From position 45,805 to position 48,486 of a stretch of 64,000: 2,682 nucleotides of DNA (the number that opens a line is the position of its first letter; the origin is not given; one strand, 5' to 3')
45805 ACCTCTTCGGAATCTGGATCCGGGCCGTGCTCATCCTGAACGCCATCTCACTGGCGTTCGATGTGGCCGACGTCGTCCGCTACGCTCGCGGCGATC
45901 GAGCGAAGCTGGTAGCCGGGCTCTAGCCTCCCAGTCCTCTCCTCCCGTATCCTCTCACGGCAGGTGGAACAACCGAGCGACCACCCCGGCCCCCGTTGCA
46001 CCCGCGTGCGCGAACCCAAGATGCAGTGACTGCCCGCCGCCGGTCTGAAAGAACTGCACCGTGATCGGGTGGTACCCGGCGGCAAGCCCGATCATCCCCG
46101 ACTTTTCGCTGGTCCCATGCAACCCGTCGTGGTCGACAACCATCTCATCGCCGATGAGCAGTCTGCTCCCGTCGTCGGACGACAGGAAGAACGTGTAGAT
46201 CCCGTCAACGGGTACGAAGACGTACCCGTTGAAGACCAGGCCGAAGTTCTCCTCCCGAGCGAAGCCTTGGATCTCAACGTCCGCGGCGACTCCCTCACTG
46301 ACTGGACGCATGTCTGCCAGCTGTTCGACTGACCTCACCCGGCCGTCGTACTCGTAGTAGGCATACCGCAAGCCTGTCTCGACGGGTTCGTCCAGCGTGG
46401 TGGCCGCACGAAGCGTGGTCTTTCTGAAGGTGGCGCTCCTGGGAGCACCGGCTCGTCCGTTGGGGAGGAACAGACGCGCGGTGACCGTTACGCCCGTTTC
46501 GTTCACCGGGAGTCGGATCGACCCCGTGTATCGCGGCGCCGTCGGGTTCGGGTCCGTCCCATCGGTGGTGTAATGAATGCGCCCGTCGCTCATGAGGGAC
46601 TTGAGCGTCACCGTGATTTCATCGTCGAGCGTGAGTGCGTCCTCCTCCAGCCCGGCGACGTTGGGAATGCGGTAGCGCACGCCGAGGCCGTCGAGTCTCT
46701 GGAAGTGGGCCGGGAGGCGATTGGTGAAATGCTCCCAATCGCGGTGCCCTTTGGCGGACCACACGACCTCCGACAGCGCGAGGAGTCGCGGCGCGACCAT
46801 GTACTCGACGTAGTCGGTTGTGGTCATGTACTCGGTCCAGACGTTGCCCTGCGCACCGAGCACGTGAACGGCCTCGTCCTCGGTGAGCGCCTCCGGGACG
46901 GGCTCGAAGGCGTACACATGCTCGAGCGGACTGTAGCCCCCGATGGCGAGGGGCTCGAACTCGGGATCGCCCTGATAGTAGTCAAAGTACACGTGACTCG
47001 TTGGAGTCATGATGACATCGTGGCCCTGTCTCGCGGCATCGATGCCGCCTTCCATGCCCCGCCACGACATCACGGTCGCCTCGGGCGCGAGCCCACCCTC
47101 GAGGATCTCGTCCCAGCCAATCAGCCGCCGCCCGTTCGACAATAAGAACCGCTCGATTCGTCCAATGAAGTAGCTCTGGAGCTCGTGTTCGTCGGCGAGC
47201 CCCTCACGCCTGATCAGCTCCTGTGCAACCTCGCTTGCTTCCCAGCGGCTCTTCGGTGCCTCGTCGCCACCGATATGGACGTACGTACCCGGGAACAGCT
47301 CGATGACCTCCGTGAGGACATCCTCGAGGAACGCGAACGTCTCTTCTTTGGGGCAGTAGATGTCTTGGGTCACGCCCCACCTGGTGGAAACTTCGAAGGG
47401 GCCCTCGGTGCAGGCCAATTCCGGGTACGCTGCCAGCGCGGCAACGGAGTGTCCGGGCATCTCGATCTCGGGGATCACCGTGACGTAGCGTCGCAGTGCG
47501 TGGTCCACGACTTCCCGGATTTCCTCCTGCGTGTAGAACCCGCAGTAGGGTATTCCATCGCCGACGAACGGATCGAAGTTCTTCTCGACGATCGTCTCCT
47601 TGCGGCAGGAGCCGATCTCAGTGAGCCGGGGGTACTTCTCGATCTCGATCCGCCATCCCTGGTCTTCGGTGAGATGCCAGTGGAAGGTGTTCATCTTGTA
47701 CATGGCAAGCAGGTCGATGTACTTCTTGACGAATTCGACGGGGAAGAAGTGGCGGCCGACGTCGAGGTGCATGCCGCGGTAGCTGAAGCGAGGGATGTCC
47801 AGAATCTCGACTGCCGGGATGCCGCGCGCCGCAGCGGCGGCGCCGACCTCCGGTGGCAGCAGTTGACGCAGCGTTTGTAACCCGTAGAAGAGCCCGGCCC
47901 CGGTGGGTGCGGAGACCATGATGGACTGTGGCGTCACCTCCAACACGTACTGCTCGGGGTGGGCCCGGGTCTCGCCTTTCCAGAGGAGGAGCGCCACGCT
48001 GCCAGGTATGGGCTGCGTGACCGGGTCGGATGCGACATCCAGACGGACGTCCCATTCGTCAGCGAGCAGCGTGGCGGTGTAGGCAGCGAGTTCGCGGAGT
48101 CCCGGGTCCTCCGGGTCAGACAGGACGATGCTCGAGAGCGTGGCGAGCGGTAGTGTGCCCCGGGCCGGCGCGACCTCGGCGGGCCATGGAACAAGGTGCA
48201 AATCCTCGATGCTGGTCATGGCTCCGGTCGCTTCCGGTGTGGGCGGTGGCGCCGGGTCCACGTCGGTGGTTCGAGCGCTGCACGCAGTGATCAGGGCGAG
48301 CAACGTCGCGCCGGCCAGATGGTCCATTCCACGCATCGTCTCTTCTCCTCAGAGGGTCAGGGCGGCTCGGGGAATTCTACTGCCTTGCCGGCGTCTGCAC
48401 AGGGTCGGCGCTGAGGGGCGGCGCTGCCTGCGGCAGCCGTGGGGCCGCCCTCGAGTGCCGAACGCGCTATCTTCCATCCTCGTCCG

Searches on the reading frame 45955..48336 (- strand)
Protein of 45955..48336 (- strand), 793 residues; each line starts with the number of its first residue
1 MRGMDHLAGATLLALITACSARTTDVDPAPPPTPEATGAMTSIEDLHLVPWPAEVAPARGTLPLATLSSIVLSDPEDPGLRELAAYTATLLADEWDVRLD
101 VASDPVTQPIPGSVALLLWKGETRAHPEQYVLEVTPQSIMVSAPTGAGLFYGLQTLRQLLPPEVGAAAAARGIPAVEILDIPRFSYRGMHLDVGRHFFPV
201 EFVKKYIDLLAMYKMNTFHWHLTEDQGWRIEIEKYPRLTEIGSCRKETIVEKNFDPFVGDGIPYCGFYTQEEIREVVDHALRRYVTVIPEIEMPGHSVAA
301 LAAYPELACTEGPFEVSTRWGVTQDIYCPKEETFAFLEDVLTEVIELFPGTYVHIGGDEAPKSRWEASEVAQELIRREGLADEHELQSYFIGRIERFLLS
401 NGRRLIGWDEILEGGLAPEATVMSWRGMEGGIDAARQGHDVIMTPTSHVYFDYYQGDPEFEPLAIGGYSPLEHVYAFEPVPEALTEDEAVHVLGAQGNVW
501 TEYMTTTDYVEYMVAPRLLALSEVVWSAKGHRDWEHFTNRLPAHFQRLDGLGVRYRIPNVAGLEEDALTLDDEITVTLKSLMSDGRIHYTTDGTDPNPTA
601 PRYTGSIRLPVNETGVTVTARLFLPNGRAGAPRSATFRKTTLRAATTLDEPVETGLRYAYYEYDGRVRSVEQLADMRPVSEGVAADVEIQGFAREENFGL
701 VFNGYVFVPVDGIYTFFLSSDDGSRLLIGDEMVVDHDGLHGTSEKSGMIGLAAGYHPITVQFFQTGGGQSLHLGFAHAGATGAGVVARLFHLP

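Call 82: search_protein_families(library=pfam, proteins=[window:45955-48336:-], max_evalue=0.0001)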
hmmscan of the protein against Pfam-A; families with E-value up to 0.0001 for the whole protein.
window:45955-48336:- (793 aa): 5 families
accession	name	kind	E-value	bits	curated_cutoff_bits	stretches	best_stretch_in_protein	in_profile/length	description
PF00728.28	Glyco_hydro_20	-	6.8e-119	397.7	22.3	1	184-528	1-347/348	Glycosyl hydrolase family 20, catalytic domain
PF02838.20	Glyco_hydro_20b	-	4.1e-19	70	26.1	1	47-180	3-123/124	Glycosyl hydrolase family 20, domain 2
PF07691.17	PA14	-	1.4e-15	57.8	24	1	687-777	36-133/147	PA14 domain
PF13290.12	CHB_HEX_C_1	-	1.2e-09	38.4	22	1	569-614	5-49/67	Chitobiase/beta-hexosaminidase C-terminal domain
PF13287.12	Fn3_assoc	-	4.6e-07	30.3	23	1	576-620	1-42/59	Fn3 associated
